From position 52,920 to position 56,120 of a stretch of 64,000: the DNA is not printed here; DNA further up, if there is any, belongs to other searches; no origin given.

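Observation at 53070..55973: Unusual 10-heme protein: duplicated tetraheme c554-like module + YVTN beta-propeller + C-terminal di-heme cytochrome c peroxidase/MauG-like domain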

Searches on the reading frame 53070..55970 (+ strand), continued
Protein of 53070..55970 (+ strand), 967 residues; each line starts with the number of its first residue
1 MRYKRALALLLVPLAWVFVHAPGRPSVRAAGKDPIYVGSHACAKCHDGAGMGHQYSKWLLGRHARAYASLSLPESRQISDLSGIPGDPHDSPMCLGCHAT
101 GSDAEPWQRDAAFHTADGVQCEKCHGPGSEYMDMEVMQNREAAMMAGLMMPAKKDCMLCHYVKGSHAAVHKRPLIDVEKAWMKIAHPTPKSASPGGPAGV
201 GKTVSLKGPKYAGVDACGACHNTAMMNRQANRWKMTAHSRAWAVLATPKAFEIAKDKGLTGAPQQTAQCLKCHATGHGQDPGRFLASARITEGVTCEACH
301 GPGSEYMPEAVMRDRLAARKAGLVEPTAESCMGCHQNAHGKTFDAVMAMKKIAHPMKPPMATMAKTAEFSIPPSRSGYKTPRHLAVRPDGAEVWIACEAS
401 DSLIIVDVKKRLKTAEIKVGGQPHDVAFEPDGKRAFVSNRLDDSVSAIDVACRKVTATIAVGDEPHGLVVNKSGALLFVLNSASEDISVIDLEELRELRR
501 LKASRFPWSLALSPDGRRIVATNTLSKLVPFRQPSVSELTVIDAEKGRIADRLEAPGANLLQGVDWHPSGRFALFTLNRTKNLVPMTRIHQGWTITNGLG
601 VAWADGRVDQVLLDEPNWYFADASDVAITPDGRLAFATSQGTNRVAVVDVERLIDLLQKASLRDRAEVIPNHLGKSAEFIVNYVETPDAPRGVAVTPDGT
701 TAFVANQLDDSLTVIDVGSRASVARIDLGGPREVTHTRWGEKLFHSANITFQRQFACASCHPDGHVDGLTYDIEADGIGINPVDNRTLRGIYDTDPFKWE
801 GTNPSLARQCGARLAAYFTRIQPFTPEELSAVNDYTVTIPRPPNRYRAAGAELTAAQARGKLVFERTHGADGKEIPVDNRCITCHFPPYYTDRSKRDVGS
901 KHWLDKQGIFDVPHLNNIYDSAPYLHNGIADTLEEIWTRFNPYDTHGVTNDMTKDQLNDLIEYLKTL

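Call 14: find_encoding_contigs(protein=P0001, flank=10000, max_places=2)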
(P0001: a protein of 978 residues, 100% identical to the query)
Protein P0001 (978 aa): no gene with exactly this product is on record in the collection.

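Call 16: search_solved_structures(query=window:53070-55970:+, max_evalue=0.01, show_alignments=4)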
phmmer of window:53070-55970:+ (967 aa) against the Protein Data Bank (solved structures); distinct sequences matched with E-value up to 0.01: 9.
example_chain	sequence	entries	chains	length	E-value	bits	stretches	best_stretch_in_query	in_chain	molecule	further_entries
1l0q_A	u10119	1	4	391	8.6e-41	143.1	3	379-524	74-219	Surface layer protein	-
5c2v_B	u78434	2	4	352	8.7e-38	133.1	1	380-716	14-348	HYDRAZINE SYNTHASE BETA SUBUNIT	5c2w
5c2v_C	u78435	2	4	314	6.4e-17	64.1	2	735-866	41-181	HYDRAZINE SYNTHASE GAMMA SUBUNIT | Hypothetical (Di heme) protein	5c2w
1bvb_A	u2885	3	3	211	2.3e-09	39.1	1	211-326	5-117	CYTOCHROME C-554 | CYTOCHROME C554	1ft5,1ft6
3bws_A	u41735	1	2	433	0.00021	22.6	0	430-557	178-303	protein Lp49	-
6tv2_A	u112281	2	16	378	0.00035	21.9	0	398-630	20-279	Protein NirF | Protein NirF,Protein NirF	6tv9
3u4y_A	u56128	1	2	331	0.00036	21.9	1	417-487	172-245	uncharacterized protein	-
6i5b_A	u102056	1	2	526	0.00076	20.8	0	93-357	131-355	Uncharacterized protein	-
3vgz_A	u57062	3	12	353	0.00097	20.4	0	403-479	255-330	Uncharacterized protein YncE | PQQ-dependent catabolism-associated beta-propeller protein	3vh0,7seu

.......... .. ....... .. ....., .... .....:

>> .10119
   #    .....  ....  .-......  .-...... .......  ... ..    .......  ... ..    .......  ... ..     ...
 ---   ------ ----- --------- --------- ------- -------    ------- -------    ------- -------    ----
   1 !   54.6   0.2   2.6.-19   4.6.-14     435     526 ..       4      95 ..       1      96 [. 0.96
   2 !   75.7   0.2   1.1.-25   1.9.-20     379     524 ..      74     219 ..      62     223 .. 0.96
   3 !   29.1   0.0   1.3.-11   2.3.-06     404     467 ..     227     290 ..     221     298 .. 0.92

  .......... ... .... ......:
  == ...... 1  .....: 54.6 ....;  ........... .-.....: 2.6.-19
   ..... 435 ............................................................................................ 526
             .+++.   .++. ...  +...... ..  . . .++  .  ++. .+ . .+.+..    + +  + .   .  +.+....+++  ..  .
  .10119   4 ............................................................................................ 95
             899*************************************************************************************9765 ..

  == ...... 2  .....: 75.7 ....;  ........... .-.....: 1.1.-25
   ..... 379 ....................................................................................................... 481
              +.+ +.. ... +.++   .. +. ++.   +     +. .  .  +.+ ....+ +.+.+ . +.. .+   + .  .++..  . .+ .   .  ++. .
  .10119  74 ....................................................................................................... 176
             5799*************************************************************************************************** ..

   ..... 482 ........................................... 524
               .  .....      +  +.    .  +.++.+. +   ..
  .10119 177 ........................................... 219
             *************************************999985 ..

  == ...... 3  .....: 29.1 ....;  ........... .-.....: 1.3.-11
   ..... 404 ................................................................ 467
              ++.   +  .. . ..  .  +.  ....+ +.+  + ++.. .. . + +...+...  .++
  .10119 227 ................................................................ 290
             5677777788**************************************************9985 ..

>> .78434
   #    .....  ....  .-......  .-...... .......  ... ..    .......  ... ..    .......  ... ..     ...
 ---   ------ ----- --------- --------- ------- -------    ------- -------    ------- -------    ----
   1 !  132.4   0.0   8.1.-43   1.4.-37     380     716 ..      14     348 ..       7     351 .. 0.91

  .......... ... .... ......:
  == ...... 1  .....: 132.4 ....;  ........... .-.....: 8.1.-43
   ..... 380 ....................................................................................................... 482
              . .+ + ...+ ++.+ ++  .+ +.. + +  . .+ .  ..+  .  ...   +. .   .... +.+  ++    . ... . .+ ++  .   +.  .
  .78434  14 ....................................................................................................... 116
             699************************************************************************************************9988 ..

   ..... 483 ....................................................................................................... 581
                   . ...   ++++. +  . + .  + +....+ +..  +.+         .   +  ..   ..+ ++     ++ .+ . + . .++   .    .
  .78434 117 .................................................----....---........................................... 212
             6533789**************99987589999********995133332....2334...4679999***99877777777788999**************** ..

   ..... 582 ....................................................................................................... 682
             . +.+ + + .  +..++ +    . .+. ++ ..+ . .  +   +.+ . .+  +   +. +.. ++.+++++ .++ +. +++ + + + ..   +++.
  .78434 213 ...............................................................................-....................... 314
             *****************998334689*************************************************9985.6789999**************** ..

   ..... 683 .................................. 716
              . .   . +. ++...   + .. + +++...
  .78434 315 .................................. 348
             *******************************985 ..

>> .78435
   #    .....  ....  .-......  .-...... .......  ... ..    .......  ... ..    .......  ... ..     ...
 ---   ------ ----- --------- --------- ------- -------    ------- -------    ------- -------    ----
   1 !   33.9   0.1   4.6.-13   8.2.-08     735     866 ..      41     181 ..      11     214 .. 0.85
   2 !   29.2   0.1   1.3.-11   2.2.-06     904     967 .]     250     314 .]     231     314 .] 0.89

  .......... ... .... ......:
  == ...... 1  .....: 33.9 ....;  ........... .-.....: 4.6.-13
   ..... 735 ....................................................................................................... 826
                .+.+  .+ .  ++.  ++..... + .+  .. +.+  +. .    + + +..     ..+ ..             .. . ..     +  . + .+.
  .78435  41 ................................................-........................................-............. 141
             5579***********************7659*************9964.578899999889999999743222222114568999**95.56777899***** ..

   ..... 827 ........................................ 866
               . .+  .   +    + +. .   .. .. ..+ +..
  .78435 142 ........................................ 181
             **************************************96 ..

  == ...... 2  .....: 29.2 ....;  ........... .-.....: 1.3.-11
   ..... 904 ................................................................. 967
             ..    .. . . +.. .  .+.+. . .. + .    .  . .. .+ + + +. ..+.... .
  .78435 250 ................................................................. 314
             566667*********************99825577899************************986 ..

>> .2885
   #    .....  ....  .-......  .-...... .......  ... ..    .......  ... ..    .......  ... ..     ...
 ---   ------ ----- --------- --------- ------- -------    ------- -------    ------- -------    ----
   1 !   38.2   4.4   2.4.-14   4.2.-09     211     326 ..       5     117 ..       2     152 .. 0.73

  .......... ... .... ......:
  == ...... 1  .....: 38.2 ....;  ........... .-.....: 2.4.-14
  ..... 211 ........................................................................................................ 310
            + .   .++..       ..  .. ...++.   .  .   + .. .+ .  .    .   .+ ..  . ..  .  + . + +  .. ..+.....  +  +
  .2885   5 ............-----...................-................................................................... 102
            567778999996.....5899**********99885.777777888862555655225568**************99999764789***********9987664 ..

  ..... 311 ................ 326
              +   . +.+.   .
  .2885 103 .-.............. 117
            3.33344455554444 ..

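Call 19: find_encoding_contigs(protein=P0104, flank=10000, max_places=1)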
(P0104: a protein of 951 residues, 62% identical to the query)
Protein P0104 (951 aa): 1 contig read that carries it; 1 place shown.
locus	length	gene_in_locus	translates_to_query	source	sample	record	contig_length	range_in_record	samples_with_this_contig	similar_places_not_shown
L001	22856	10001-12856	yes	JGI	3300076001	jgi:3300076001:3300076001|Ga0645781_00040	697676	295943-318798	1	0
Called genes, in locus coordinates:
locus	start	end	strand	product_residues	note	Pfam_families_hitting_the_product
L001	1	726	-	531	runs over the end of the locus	PF00474:SSF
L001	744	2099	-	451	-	PF00795:CN_hydrolase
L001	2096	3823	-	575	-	PF07969:Amidohydro_3, PF01979:Amidohydro_1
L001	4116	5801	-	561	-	PF02321:OEP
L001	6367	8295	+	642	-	PF26549:Tricorn_N (faint), PF18582:HZS_alpha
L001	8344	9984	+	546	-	PF01839:FG-GAP (faint), PF13517:FG-GAP_3, PF07593:UnbV_ASPIC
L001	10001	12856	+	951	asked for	PF13435:Cytochrome_C554, PF22113:Mtrc-MtrF_II-IV_dom (weak), PF13435:Cytochrome_C554, PF02239:Cytochrom_D1 (weak), PF10282:Lactonase (weak), PF21783:YNCE (weak), PF25174:Beta-prop_THOC3, PF21783:YNCE (weak), +4 more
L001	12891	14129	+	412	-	PF07494:Reg_prop (faint)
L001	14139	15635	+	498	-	PF13458:Peripla_BP_6, PF01094:ANF_receptor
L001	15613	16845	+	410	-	PF13458:Peripla_BP_6, PF01094:ANF_receptor (faint)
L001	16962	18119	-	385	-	PF04389:Peptidase_M28 (weak), PF01546:Peptidase_M20, PF07687:M20_dimer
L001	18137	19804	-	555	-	PF00501:AMP-binding, PF13193:AMP-binding_C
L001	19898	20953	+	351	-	PF12146:Hydrolase_4, PF00561:Abhydrolase_1, PF12697:Abhydrolase_6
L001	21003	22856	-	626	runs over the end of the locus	-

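Call 20: find_encoding_contigs(protein=P0028, flank=10000, max_places=1)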
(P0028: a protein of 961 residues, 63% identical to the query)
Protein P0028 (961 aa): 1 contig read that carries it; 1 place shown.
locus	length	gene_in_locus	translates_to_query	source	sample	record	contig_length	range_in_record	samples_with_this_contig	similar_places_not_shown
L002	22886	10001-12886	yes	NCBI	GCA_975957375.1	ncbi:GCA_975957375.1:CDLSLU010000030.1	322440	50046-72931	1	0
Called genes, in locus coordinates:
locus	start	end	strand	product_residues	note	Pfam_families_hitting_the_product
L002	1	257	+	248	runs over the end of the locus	-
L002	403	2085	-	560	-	-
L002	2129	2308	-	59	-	-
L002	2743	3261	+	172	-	PF03266:NTPase_1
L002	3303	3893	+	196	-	PF00583:Acetyltransf_1 (weak)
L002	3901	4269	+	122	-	PF00903:Glyoxalase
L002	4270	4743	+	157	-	-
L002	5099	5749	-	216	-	PF00691:OmpA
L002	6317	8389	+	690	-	PF26549:Tricorn_N (weak), PF07676:PD40 (faint), PF18582:HZS_alpha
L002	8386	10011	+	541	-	PF13517:FG-GAP_3, PF07593:UnbV_ASPIC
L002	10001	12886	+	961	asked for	PF14522:Cytochrome_C7 (faint), PF13435:Cytochrome_C554, PF14537:Cytochrom_c3_2 (faint), PF22113:Mtrc-MtrF_II-IV_dom (weak), PF13435:Cytochrome_C554, PF10282:Lactonase, PF25174:Beta-prop_THOC3, PF21783:YNCE (weak), +4 more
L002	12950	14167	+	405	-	PF07494:Reg_prop (faint)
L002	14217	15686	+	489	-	PF13458:Peripla_BP_6, PF13433:Peripla_BP_5 (weak), PF01094:ANF_receptor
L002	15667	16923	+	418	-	PF13458:Peripla_BP_6, PF01094:ANF_receptor (faint)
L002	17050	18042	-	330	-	PF00092:VWA, PF13519:VWA_2, PF13768:VWA_3 (weak)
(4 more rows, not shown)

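Call 21: find_encoding_contigs(protein=P0005, flank=10000, max_places=1)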
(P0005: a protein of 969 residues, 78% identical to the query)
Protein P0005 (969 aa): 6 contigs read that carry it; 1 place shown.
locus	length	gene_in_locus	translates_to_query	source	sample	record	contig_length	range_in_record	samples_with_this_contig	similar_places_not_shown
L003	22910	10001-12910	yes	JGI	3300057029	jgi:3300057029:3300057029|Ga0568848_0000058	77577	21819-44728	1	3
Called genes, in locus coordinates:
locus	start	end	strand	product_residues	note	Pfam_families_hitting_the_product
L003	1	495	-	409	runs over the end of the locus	PF04015:DUF362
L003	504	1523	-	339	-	PF00150:Cellulase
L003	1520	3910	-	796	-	PF00326:Peptidase_S9, PF00756:Esterase (weak)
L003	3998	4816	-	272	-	PF00793:DAHP_synth_1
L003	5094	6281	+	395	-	PF01042:Ribonuc_L-PSP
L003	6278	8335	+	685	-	PF26549:Tricorn_N (faint), PF18582:HZS_alpha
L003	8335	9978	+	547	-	PF01839:FG-GAP (faint), PF13517:FG-GAP_3, PF07593:UnbV_ASPIC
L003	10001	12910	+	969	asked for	PF14522:Cytochrome_C7 (faint), PF13435:Cytochrome_C554, PF22113:Mtrc-MtrF_II-IV_dom (weak), PF13435:Cytochrome_C554, PF10282:Lactonase, PF02239:Cytochrom_D1 (weak), PF25174:Beta-prop_THOC3, PF21783:YNCE (weak), +3 more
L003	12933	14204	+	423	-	-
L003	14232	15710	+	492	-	PF13458:Peripla_BP_6, PF01094:ANF_receptor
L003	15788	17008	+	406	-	PF13458:Peripla_BP_6, PF01094:ANF_receptor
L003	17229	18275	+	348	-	PF21783:YNCE (faint), PF12894:ANAPC4_WD40 (faint), PF25174:Beta-prop_THOC3 (weak)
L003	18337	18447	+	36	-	-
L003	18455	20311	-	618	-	PF00072:Response_reg, PF00989:PAS, PF13188:PAS_8 (weak), PF08448:PAS_4, PF13426:PAS_9, PF08447:PAS_3 (weak), PF00989:PAS, PF13426:PAS_9, +2 more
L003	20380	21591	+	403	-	PF04041:Glyco_hydro_130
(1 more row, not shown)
